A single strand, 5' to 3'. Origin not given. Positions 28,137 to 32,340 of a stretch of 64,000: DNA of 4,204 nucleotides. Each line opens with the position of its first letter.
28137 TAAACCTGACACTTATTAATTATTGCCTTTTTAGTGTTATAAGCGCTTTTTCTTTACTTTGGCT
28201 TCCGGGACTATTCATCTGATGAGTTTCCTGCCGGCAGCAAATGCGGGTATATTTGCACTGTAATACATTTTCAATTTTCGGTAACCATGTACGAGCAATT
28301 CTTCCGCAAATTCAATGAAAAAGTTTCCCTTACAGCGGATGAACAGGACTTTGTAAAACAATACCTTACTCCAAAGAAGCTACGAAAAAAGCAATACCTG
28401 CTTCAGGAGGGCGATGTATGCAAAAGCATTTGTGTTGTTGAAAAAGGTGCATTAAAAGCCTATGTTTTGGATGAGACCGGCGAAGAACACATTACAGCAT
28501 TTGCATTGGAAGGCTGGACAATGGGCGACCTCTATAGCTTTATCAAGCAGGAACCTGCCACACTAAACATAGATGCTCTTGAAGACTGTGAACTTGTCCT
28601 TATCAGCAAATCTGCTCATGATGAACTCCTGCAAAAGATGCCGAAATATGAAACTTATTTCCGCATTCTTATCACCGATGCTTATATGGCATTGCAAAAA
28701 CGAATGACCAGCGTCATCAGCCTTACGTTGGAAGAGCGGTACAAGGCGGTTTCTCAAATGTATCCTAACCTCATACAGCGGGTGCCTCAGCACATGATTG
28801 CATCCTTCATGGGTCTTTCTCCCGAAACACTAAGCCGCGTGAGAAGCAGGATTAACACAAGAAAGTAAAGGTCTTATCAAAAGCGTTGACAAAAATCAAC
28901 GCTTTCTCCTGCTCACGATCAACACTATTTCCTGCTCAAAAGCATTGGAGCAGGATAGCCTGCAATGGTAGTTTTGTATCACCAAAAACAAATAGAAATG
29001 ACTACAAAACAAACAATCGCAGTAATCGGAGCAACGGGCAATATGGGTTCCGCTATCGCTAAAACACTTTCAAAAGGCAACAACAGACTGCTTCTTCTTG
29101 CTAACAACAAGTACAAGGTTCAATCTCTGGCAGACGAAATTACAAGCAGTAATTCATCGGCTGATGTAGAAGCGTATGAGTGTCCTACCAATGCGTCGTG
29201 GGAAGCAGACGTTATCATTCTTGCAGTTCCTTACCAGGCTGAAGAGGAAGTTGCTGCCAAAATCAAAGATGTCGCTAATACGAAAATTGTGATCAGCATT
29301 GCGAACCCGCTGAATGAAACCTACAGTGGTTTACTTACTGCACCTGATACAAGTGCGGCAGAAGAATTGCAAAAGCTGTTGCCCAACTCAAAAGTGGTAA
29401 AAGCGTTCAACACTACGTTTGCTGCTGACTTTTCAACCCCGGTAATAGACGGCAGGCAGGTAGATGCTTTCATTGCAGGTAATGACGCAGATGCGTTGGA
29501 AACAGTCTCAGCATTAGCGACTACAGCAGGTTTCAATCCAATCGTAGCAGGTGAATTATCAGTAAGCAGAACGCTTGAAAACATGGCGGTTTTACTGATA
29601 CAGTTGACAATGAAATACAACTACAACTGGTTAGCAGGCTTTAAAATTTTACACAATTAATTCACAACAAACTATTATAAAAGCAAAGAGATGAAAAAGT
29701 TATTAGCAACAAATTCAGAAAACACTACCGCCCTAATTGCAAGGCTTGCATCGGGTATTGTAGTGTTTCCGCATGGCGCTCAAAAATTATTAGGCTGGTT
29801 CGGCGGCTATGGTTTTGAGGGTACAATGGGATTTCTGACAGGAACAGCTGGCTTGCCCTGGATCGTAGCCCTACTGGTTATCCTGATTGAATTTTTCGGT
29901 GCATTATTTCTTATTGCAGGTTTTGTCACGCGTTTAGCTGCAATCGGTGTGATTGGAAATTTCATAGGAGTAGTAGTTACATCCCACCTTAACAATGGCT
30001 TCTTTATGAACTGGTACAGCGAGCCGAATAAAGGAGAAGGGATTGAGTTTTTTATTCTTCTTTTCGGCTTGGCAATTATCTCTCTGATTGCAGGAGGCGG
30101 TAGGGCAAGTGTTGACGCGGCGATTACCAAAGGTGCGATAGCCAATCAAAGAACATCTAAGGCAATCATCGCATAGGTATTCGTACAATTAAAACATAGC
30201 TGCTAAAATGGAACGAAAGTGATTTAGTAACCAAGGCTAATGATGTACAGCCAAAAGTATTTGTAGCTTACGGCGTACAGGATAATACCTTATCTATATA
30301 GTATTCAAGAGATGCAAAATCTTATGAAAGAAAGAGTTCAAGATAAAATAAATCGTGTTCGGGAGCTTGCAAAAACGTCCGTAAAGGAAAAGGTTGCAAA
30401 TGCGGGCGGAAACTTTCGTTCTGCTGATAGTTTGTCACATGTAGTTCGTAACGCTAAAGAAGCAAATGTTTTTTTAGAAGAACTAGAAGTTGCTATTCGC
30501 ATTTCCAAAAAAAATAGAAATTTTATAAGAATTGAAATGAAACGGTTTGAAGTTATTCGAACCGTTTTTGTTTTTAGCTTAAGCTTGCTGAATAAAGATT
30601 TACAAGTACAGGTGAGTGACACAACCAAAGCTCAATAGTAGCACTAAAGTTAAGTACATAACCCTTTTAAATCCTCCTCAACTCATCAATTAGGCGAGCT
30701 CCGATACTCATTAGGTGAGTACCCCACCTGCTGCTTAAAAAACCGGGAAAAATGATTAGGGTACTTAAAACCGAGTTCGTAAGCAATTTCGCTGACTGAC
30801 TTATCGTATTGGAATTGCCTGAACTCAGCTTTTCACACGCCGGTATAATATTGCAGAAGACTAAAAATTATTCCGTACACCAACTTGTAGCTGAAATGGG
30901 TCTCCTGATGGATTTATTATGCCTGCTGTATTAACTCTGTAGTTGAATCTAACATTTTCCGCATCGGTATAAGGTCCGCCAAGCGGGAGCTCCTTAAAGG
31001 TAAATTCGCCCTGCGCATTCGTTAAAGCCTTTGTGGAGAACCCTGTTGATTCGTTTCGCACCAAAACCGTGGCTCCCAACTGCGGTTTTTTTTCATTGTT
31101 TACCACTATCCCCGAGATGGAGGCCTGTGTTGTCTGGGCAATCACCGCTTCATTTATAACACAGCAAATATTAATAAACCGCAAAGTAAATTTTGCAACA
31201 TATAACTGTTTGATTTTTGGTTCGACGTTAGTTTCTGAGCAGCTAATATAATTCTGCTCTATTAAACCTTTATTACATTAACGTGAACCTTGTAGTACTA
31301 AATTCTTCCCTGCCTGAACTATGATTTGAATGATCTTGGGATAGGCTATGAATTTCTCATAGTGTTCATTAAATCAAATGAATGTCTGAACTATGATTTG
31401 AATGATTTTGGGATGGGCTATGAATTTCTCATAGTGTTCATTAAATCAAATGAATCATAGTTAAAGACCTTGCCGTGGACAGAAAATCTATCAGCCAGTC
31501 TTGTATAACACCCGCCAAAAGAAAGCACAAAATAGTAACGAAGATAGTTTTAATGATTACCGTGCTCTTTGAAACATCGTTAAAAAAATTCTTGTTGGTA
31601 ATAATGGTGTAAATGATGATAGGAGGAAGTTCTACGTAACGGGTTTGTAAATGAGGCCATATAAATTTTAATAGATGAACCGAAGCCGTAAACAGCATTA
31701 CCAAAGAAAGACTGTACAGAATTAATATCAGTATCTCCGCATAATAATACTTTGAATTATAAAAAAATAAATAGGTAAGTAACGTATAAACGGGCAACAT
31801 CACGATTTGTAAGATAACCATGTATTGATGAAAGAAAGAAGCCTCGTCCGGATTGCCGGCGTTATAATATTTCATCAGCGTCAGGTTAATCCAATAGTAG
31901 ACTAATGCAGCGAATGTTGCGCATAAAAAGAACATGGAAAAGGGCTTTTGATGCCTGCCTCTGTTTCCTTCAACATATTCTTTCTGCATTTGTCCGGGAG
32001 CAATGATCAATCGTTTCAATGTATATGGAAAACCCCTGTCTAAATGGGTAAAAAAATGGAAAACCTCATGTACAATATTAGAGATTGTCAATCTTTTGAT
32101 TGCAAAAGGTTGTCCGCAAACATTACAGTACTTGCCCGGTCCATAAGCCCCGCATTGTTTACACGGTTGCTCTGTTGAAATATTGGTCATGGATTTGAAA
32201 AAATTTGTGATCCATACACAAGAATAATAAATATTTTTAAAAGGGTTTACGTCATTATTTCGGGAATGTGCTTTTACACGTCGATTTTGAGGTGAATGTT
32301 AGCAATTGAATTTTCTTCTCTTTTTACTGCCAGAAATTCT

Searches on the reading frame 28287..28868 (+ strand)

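Call 52: search_protein_families(library=pfam, proteins=[window:28287-28868:+], max_evalue=0.001)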
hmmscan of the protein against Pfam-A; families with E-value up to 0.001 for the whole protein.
window:28287-28868:+ (193 aa): 1 family
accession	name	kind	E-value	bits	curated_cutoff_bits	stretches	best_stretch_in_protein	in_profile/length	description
PF00027.35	cNMP_binding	-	5.1e-16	58.8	27.5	1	30-117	2-88/89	Cyclic nucleotide-binding domain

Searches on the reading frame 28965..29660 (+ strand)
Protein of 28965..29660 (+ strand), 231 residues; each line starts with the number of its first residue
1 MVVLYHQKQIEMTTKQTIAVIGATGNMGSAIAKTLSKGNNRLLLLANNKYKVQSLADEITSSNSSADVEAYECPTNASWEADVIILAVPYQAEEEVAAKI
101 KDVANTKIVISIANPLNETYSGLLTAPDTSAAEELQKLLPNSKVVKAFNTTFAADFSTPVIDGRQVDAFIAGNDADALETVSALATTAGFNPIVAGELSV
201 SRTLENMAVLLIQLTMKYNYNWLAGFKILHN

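Call 52: search_protein_families(library=pfam, proteins=[window:28965-29660:+], max_evalue=0.001)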
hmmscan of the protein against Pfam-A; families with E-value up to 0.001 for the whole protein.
window:28965-29660:+ (231 aa): 9 families
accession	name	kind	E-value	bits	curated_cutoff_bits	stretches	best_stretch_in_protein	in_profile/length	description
PF03807.23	F420_oxidored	-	2.4e-14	54.1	21.6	1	17-115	1-94/94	NADP oxidoreductase coenzyme F420-dependent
PF01210.29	NAD_Gly3P_dh_N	-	1.9e-08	34.9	23.1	1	18-113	2-103/158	NAD-dependent glycerol-3-phosphate dehydrogenase N-terminus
PF02558.23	ApbA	-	4e-08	33.4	22.2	1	18-117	1-104/150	Ketopantoate reductase PanE/ApbA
PF01118.30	Semialdhyde_dh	-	1.8e-07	32.1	26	1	18-114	2-98/121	Semialdehyde dehydrogenase, NAD binding domain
PF01488.26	Shikimate_DH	-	2.6e-06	28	24.3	1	7-116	4-115/138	Shikimate / quinate 5-dehydrogenase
PF03446.21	NAD_binding_2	-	6.1e-06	26.8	21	1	17-112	1-92/161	NAD binding domain of 6-phosphogluconate dehydrogenase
PF05368.20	NmrA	-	1.3e-05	25.4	27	1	14-105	1-95/298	NmrA-like family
PF01113.26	DapB_N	-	0.0002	21.9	25.6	1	18-85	3-72/124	Dihydrodipicolinate reductase, N-terminus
PF00106.31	adh_short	-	0.00075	19.5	26.6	0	17-70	2-53/195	short chain dehydrogenase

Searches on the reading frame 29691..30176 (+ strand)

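Call 52: search_protein_families(library=pfam, proteins=[window:29691-30176:+], max_evalue=0.001)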
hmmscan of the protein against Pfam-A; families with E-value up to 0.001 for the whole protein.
window:29691-30176:+ (161 aa): 1 family
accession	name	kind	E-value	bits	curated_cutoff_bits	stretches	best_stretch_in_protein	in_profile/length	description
PF07681.17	DoxX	-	9.9e-16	58.6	23.6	1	14-99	2-84/85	DoxX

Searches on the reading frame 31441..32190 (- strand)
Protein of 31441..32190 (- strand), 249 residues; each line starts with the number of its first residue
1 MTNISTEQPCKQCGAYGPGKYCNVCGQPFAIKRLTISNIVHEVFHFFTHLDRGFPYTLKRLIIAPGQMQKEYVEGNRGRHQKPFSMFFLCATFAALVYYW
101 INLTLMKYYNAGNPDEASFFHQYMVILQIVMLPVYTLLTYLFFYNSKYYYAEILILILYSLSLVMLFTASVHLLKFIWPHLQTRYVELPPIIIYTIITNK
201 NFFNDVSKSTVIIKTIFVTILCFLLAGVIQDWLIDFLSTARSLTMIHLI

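Call 22: search_protein_families(library=pfam, proteins=[window:31441-32190:-], max_evalue=0.001)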
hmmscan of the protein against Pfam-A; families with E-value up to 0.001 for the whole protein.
window:31441-32190:- (249 aa): 1 family
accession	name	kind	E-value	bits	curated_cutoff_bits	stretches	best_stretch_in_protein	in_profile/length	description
PF12412.13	DUF3667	-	8e-13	48.1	27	1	51-93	1-43/45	Protein of unknown function (DUF3667)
